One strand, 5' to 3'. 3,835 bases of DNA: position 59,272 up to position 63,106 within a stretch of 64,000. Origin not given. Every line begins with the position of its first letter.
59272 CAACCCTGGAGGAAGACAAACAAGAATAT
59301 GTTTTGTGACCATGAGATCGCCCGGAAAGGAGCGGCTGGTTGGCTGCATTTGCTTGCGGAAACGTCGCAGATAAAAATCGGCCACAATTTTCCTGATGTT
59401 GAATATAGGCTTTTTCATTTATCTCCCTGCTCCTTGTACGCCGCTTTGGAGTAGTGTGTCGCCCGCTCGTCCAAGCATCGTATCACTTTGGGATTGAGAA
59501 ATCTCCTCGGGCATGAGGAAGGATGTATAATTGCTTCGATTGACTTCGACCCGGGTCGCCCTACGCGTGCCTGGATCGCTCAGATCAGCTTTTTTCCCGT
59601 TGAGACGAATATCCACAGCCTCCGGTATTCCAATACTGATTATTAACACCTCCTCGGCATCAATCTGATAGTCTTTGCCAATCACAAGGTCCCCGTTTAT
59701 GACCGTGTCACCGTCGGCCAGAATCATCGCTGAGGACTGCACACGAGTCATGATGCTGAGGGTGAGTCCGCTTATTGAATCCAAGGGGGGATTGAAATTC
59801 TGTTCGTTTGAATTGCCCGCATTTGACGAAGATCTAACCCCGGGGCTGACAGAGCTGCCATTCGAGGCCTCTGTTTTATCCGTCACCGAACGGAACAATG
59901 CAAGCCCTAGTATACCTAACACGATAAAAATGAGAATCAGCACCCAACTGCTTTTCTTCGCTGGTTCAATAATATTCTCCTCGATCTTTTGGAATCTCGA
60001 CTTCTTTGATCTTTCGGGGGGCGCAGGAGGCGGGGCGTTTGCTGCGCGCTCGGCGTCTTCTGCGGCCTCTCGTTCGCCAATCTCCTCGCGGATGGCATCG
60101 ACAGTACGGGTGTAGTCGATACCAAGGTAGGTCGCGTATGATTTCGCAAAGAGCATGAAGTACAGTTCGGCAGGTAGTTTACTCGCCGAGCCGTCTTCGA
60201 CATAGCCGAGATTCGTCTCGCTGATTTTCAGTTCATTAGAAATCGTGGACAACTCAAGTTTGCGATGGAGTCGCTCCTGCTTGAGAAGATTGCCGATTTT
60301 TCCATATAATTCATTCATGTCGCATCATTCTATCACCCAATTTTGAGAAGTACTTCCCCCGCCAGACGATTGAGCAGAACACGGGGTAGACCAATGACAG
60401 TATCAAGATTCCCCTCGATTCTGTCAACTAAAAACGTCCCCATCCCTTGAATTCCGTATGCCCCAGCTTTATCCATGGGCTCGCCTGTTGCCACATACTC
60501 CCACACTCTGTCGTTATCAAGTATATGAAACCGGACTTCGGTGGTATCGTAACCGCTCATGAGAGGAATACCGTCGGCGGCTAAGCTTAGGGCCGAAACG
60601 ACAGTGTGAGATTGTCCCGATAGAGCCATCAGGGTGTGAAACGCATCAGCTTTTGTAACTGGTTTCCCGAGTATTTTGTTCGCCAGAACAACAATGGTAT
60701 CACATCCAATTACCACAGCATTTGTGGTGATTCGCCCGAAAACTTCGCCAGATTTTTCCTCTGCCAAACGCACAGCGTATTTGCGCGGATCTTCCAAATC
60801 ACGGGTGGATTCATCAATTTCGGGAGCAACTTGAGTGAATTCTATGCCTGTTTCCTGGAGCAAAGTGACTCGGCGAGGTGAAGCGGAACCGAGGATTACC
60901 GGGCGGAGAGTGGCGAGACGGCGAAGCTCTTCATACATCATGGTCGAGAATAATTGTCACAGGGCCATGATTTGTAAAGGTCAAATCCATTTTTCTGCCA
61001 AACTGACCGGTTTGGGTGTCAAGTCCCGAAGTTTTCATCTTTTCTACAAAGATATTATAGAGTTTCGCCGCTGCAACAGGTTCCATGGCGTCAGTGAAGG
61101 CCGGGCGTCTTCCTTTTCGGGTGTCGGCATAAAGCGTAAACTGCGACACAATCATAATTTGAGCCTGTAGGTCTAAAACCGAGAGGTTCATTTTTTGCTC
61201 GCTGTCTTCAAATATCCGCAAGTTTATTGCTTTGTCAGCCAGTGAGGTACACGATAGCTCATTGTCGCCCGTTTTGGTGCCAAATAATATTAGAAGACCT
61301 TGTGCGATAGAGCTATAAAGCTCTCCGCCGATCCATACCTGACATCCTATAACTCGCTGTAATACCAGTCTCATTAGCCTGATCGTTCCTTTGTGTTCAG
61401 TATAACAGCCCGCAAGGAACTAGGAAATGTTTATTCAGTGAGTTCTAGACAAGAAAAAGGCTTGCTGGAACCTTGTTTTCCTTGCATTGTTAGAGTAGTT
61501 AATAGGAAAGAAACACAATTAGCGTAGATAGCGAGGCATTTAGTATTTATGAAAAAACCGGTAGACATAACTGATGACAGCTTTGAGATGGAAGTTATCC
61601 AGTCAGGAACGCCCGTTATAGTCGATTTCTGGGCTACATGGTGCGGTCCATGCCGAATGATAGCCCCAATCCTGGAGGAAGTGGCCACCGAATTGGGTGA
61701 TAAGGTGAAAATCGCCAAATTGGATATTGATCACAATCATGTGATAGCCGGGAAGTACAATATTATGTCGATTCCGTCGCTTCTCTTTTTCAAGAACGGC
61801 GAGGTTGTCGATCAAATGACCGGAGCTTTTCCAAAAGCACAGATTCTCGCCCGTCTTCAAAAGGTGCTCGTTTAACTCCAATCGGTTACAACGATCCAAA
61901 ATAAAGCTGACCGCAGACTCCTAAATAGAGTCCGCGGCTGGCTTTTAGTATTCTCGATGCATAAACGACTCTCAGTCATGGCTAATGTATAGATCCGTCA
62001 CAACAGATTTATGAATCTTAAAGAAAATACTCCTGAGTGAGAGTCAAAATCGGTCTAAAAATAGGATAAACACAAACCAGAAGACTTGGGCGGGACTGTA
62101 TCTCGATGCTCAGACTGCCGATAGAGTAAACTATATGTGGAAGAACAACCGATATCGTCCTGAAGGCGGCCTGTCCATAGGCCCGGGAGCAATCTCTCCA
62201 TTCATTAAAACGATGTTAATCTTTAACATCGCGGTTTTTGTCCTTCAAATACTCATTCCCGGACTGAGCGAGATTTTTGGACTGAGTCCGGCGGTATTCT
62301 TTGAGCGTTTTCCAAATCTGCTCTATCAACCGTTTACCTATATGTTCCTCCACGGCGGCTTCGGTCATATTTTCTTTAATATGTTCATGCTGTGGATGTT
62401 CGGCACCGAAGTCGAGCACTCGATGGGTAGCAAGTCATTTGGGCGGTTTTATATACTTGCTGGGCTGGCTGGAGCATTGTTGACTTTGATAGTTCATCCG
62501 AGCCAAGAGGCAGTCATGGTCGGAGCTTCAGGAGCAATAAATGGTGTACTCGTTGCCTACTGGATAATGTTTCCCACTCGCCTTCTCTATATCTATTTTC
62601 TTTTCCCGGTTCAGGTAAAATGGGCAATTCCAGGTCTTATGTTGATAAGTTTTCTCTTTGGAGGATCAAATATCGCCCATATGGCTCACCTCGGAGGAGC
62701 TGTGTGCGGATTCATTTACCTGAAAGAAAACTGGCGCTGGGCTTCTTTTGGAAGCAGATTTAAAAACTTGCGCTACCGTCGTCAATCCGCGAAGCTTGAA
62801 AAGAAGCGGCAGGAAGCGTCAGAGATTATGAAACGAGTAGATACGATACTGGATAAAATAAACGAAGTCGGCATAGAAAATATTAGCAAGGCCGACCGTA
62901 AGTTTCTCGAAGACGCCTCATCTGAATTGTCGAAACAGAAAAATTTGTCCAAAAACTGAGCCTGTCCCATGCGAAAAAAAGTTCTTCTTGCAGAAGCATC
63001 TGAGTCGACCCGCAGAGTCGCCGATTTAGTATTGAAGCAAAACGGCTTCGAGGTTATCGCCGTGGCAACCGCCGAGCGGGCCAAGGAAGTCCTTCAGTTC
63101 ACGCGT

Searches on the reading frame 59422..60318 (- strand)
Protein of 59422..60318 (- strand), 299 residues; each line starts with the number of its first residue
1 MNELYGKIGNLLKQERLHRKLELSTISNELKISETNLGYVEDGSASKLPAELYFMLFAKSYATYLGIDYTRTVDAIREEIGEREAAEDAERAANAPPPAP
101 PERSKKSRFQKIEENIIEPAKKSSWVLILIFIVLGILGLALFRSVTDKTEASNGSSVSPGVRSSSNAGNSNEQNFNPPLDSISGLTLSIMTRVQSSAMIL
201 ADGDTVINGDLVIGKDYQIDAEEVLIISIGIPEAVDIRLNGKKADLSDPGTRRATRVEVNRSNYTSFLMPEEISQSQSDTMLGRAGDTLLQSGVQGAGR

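Call 70: search_protein_families(library=ncbifam, proteins=[window:59422-60318:-], max_evalue=0.00001)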
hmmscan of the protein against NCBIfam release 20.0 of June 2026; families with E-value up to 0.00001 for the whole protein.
window:59422-60318:- (299 aa): 1 family
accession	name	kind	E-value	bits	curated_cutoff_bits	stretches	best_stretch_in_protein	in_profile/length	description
NF041534.1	rodZ_Strepcoccus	equivalog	5.1e-07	29.2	375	0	8-75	6-73/275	cytoskeleton protein RodZ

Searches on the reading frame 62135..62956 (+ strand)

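Call 70: search_protein_families(library=ncbifam, proteins=[window:62135-62956:+], max_evalue=0.00001)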
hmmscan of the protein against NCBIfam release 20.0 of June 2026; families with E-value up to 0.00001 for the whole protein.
window:62135-62956:+ (274 aa): 3 families
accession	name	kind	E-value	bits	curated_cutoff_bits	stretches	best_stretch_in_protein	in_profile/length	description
TIGR03902.1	rhom_GG_sort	equivalog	8.8e-08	32.2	84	1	67-195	20-152/154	rhombosortase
TIGR04239.1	rhombo_GlpG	equivalog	2.3e-07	30.8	250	1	23-194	96-263/271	rhomboid family intramembrane serine protease GlpG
NF008155.0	PRK10907.1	equivalog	9.6e-07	28.4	335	1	22-194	95-263/276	rhomboid family intramembrane serine protease GlpG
